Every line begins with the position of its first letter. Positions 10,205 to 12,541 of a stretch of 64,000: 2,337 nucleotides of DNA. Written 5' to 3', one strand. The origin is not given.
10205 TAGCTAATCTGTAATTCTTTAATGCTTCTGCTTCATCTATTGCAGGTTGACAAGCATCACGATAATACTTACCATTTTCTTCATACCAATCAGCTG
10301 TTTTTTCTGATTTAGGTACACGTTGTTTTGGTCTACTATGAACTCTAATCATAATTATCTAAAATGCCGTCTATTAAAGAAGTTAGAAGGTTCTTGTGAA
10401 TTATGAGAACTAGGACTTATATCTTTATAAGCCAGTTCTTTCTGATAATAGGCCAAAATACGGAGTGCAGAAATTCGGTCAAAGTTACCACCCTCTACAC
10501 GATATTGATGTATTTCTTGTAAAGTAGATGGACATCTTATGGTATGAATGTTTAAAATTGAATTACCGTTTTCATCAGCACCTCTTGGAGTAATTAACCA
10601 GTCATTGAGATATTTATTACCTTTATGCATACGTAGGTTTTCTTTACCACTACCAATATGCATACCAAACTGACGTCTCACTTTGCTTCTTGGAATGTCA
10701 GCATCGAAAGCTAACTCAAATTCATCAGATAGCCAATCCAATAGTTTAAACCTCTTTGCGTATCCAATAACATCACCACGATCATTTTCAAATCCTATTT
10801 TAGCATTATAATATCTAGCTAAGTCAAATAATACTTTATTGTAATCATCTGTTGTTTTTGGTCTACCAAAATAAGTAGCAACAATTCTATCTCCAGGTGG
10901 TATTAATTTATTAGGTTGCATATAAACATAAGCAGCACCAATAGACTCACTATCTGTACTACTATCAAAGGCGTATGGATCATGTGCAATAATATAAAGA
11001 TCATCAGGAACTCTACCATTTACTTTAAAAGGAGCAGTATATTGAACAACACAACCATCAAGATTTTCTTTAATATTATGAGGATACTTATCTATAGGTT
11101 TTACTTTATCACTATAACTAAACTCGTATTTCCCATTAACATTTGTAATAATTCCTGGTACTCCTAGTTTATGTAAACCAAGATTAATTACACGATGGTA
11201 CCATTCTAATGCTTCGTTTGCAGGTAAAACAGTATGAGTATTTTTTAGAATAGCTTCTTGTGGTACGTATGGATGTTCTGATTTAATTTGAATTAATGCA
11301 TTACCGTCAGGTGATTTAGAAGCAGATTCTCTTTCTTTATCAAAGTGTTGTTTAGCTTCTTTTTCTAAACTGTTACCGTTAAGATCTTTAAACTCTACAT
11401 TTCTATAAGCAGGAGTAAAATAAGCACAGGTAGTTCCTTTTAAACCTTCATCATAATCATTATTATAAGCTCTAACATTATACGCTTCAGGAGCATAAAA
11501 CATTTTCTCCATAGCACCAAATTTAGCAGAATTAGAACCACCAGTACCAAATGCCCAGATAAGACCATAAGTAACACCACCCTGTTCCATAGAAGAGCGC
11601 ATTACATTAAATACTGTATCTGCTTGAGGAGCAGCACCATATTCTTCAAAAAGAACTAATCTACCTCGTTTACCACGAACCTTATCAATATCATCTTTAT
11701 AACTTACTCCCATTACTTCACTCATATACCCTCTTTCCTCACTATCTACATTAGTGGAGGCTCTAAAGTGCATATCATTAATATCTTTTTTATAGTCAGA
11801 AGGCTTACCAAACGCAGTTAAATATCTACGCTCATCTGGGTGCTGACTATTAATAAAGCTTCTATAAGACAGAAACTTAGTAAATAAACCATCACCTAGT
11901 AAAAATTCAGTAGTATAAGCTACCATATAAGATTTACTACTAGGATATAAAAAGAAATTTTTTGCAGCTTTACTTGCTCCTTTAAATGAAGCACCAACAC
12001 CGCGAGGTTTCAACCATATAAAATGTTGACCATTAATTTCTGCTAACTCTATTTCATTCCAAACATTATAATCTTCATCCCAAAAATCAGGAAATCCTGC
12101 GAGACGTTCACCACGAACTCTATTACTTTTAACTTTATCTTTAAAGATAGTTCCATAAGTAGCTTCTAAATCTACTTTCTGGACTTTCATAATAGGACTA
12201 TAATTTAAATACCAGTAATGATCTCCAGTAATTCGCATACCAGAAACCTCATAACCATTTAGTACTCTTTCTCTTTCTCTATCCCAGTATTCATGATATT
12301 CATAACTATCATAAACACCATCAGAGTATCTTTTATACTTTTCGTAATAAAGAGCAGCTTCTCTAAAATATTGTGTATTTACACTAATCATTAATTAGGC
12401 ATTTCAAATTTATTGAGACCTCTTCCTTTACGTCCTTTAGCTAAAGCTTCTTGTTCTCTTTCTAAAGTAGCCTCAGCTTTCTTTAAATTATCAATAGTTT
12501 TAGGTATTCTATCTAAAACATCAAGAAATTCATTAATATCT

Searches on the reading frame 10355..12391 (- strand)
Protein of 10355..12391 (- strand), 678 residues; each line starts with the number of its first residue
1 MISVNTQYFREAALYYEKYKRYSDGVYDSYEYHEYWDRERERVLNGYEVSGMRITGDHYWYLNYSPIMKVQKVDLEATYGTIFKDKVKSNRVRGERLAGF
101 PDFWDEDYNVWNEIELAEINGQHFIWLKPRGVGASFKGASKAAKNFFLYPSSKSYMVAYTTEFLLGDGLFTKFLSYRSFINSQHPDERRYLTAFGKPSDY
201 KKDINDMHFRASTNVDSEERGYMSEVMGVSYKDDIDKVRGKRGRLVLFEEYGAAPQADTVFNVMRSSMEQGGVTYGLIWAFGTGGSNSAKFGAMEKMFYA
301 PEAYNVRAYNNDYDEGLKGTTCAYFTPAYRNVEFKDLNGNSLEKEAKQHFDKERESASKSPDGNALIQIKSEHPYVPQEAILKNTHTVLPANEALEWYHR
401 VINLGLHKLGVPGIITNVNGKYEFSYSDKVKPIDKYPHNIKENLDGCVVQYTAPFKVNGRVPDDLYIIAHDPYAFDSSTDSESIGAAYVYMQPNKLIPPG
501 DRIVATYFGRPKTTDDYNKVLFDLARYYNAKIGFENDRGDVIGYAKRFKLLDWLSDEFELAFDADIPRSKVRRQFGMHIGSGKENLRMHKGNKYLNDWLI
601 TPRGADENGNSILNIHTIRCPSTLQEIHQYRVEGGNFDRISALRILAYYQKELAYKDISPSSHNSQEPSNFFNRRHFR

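Call 8: search_protein_families(library=phrogs, proteins=[window:10355-12391:-], max_evalue=0.00001)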
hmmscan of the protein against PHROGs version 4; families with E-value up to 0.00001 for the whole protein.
window:10355-12391:- (678 aa): 1 family
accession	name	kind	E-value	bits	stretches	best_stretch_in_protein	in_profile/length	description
phrog_6681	-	head and packaging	1.1e-88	299.4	1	19-667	78-740/758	terminase large subunit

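Call 9: search_dna_similar(query=window:10355-12391:-, collection=phages, mode=protein, max_rows=25)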
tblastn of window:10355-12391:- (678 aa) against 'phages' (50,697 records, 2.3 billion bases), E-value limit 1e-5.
Records with a match: 152; places in all: 152; records where one place covers at least 80% of the query: 141.
Best place of each record, by identity: <60% 152.
By first word of the organism name: uncultured 57; Bacteroides 32; Flavobacterium 29; Bacteriophage 8; CrAssphage 7; Dulem 2; Azobacteroides 2; IAS 2; Caudoviricetes 2; crAssphage 2; and 8 more.
By host as written in the record: - 76; Bacteroides intestinalis DSM 108646 25; Flavobacterium psychrophilum 950106-1/1 12; Bacteroides cellulosilyticus 4; Flavobacterium psychrophilum strain FPS-D10 3; Flavobacterium psychrophilum 020612-2/1 3; Homo sapiens 3; Flavobacterium psychrophilum FPS-D15 2; and 17 more.
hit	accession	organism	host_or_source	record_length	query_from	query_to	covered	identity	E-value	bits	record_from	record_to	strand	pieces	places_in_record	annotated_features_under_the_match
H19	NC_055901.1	uncultured phage cr130_1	Rhesus macaque feces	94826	5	663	97%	33.9%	1e-79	282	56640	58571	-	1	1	terminase large subunit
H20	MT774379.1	uncultured phage cr118_1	human feces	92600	5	677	99%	32.4%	2e-56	287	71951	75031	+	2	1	terminase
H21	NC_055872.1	uncultured phage cr118_1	human feces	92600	5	677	99%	32.4%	2e-56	287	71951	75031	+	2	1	terminase large subunit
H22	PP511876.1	Dulem virus 42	Propithecus coquereli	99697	5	653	96%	32.6%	4e-36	268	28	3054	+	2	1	LAGLIDADG-like domain protein | terminase (x4) | hypothetical protein (x6)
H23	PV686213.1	Bohxovirus sp. 'endotrachealis'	endotracheal aspirate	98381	5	653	96%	32.6%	1e-75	271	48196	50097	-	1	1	hypothetical protein (x6)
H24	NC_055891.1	uncultured phage cr60_1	human feces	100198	5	653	96%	32.4%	7e-68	248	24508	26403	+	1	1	terminase large subunit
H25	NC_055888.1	uncultured phage cr52_1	human feces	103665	5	653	96%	32.3%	4e-68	248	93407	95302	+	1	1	terminase large subunit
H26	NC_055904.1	uncultured phage cr273_1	pig feces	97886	5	653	96%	32.3%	3e-78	278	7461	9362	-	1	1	terminase large subunit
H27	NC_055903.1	uncultured phage cr272_1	pig feces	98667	5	653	96%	32.3%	3e-78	278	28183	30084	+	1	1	terminase large subunit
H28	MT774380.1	uncultured phage cr1_1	human feces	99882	4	653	96%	32.2%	5e-70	254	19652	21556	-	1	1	terminase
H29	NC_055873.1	uncultured phage cr1_1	human feces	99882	4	653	96%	32.2%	5e-70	254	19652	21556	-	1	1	terminase large subunit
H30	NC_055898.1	uncultured phage cr115_1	human feces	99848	4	653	96%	32.1%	2e-73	264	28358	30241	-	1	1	terminase large subunit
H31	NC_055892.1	uncultured phage cr109_1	human feces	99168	5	653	96%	32.0%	7e-65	239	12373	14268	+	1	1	terminase large subunit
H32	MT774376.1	uncultured phage cr55_1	human feces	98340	4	653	96%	31.9%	4e-69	252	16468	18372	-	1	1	terminase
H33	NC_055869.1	uncultured phage cr55_1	human feces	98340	4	653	96%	31.9%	4e-69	252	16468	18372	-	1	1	terminase large subunit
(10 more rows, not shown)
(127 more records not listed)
